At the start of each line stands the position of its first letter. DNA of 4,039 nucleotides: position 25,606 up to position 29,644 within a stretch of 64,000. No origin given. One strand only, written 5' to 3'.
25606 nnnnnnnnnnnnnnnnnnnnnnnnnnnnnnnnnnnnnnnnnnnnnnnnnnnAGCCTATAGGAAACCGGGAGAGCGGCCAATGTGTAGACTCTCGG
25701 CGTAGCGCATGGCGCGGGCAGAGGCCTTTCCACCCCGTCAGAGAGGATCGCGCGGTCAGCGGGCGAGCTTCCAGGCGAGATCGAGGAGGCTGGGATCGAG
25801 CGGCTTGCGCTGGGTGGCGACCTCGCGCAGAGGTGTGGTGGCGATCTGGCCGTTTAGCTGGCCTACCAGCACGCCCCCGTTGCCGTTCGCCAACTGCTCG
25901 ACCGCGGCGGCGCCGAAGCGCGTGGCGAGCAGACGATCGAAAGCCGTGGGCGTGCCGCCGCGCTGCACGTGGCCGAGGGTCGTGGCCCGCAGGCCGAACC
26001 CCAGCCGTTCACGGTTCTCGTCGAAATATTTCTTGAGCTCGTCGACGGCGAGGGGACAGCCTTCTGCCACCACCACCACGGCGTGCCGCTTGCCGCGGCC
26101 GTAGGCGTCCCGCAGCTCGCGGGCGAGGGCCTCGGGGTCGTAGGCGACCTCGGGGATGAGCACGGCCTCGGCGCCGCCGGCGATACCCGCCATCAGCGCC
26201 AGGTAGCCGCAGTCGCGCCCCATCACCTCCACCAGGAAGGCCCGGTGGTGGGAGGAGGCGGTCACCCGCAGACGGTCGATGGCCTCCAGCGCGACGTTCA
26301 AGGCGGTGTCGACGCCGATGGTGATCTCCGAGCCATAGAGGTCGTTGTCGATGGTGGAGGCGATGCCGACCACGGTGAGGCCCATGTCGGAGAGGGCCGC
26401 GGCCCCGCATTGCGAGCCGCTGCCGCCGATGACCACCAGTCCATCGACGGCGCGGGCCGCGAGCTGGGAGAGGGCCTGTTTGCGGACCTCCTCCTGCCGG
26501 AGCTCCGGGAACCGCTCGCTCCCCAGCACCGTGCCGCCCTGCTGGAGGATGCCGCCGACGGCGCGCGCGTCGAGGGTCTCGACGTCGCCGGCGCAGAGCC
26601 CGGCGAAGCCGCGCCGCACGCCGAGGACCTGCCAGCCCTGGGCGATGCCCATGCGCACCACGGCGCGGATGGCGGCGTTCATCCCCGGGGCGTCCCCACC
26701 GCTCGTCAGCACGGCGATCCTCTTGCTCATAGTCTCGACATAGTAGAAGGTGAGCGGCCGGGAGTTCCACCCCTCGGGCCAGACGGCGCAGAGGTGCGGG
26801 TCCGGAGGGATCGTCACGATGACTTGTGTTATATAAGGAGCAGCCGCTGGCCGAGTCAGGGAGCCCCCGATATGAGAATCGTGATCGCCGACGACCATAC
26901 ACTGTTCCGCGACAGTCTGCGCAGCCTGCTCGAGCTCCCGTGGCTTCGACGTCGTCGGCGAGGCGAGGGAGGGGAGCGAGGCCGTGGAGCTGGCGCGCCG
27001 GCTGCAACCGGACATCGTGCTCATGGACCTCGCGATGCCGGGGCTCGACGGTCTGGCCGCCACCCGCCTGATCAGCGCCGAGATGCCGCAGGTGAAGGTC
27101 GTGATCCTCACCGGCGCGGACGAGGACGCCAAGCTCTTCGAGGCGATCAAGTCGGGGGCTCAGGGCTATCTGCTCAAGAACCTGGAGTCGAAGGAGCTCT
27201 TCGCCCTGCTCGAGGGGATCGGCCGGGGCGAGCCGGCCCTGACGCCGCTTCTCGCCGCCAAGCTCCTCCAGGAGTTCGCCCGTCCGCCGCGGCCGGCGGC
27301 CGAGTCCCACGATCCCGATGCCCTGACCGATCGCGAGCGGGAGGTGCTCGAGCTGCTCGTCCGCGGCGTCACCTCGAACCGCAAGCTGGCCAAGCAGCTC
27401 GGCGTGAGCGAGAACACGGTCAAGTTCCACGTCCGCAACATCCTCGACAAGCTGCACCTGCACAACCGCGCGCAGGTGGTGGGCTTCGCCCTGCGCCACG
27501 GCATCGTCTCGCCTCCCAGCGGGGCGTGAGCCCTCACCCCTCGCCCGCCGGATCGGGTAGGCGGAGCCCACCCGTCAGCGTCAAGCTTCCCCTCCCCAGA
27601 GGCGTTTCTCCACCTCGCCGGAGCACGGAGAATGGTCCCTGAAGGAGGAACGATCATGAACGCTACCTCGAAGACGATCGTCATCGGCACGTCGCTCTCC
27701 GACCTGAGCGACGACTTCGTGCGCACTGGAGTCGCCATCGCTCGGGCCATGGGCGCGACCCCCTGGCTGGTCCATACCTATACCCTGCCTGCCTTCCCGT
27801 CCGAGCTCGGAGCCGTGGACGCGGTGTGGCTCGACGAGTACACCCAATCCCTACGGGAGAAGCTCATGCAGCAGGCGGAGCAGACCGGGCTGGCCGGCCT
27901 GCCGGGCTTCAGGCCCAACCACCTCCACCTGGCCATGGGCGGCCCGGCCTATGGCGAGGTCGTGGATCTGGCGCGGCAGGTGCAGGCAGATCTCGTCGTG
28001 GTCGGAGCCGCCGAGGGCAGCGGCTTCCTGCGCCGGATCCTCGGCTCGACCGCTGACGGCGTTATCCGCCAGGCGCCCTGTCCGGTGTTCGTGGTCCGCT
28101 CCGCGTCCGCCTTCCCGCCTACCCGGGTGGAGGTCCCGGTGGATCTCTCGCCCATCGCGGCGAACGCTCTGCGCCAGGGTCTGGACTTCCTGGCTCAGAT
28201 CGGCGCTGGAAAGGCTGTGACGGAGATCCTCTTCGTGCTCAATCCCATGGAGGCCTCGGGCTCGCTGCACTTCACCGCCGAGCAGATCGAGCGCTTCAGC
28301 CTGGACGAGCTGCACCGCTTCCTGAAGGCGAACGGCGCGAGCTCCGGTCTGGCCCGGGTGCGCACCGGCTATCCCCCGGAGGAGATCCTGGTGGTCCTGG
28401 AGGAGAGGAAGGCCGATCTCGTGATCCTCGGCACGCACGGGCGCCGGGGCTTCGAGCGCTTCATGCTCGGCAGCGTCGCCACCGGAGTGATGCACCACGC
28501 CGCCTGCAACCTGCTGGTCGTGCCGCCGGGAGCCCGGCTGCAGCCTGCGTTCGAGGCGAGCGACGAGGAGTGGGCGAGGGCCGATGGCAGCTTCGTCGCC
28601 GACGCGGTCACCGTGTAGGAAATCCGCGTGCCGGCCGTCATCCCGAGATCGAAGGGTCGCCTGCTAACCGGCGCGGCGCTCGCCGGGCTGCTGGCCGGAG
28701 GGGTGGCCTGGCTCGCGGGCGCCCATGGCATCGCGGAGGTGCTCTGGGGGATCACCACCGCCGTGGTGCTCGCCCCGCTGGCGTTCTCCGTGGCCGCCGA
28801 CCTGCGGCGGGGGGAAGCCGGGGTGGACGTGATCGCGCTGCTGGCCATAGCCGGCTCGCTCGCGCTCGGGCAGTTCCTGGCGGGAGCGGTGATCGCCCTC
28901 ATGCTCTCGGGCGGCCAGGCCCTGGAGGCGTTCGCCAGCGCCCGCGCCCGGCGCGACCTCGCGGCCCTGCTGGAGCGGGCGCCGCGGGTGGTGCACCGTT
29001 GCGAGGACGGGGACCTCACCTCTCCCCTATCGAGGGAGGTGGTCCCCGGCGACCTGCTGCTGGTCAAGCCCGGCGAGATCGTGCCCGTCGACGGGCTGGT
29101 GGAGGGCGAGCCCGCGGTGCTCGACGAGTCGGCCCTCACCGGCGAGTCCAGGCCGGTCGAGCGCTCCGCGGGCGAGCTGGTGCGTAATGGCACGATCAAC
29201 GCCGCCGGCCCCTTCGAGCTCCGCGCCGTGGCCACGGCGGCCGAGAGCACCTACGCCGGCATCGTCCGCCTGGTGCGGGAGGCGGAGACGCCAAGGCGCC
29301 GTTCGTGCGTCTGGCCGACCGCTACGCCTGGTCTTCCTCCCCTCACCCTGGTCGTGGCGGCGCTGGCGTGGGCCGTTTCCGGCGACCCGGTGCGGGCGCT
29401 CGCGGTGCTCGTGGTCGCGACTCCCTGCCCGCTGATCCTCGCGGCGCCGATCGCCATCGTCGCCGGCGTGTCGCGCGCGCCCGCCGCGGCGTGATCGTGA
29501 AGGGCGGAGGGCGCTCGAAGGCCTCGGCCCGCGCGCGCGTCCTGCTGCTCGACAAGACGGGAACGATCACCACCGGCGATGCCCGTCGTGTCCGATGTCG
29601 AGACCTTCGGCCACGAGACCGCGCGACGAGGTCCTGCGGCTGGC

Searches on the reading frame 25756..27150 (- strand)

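Call 33: search_protein_families(library=pfam, proteins=[window:25756-27150:-], max_evalue=0.01)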
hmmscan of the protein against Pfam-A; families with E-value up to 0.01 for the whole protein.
window:25756-27150:- (464 aa): 1 family
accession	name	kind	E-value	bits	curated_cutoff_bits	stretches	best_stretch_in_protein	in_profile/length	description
PF00365.25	PFK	-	8.1e-105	350.6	30.9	1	144-419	1-276/277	Phosphofructokinase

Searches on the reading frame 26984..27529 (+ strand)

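Call 33: search_protein_families(library=pfam, proteins=[window:26984-27529:+], max_evalue=0.01)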
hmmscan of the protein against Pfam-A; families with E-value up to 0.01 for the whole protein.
window:26984-27529:+ (181 aa): 9 families
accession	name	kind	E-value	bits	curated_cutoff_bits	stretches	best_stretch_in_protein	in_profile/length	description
PF00196.25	GerE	-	3.4e-18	65.5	23.5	1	113-168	2-56/57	Bacterial regulatory proteins, luxR family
PF00072.30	Response_reg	-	2.8e-17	63.3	30.2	1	2-76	36-110/111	Response regulator receiver domain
PF04967.18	HTH_10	-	5.6e-06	26.5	23.1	1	133-157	27-51/53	HTH DNA binding domain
PF18024.7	HTH_50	-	1.4e-05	25.1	27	1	114-146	8-40/50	Helix-turn-helix domain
PF08281.18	Sigma70_r4_2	-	1.8e-05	24.7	25.7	1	113-157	10-54/54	Sigma-70, region 4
PF04545.22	Sigma70_r4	-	4.1e-05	23.4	24.1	1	112-157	3-48/50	Sigma-70, region 4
PF13412.12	HTH_24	-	8.7e-05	22.5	21.9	1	115-152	2-40/48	Winged helix-turn-helix DNA-binding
PF13936.12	HTH_38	-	0.0036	17.4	27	1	114-147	5-38/44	Helix-turn-helix domain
PF13404.12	HTH_AsnC-type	-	0.0079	16.4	27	0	127-147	15-35/42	AsnC-type helix-turn-helix domain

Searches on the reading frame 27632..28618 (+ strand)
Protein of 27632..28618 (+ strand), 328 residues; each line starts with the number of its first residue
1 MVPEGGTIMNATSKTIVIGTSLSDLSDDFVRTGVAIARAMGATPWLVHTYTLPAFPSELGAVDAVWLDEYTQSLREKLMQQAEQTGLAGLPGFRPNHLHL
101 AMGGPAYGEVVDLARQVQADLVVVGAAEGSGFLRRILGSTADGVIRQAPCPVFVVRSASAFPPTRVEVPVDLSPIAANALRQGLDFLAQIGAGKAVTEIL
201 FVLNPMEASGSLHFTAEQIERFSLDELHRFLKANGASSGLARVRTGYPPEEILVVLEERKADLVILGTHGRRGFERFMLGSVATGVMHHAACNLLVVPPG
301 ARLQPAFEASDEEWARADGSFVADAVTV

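Call 33: search_protein_families(library=pfam, proteins=[window:27632-28618:+], max_evalue=0.01)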
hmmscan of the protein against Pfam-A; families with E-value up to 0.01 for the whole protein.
window:27632-28618:+ (328 aa): 1 family
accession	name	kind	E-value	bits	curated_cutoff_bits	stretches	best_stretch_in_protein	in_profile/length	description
PF00582.32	Usp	-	2.3e-46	158.3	24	2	165-298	4-141/141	Universal stress protein family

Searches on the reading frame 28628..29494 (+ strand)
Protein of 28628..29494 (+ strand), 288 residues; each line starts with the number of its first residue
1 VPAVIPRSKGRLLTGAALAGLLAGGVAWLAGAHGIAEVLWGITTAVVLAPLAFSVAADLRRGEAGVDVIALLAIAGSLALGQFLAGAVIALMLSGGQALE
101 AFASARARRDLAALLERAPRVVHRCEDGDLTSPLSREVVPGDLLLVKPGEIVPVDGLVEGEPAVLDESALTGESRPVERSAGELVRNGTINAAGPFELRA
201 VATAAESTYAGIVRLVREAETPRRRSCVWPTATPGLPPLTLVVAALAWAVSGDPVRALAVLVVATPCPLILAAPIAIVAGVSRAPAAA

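Call 33: search_protein_families(library=pfam, proteins=[window:28628-29494:+], max_evalue=0.01)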
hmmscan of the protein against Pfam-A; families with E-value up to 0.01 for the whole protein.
window:28628-29494:+ (288 aa): 1 family
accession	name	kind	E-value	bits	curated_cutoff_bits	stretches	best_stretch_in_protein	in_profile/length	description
PF00122.25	E1-E2_ATPase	-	5.7e-38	130.7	28.1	1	118-284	3-178/181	E1-E2 ATPase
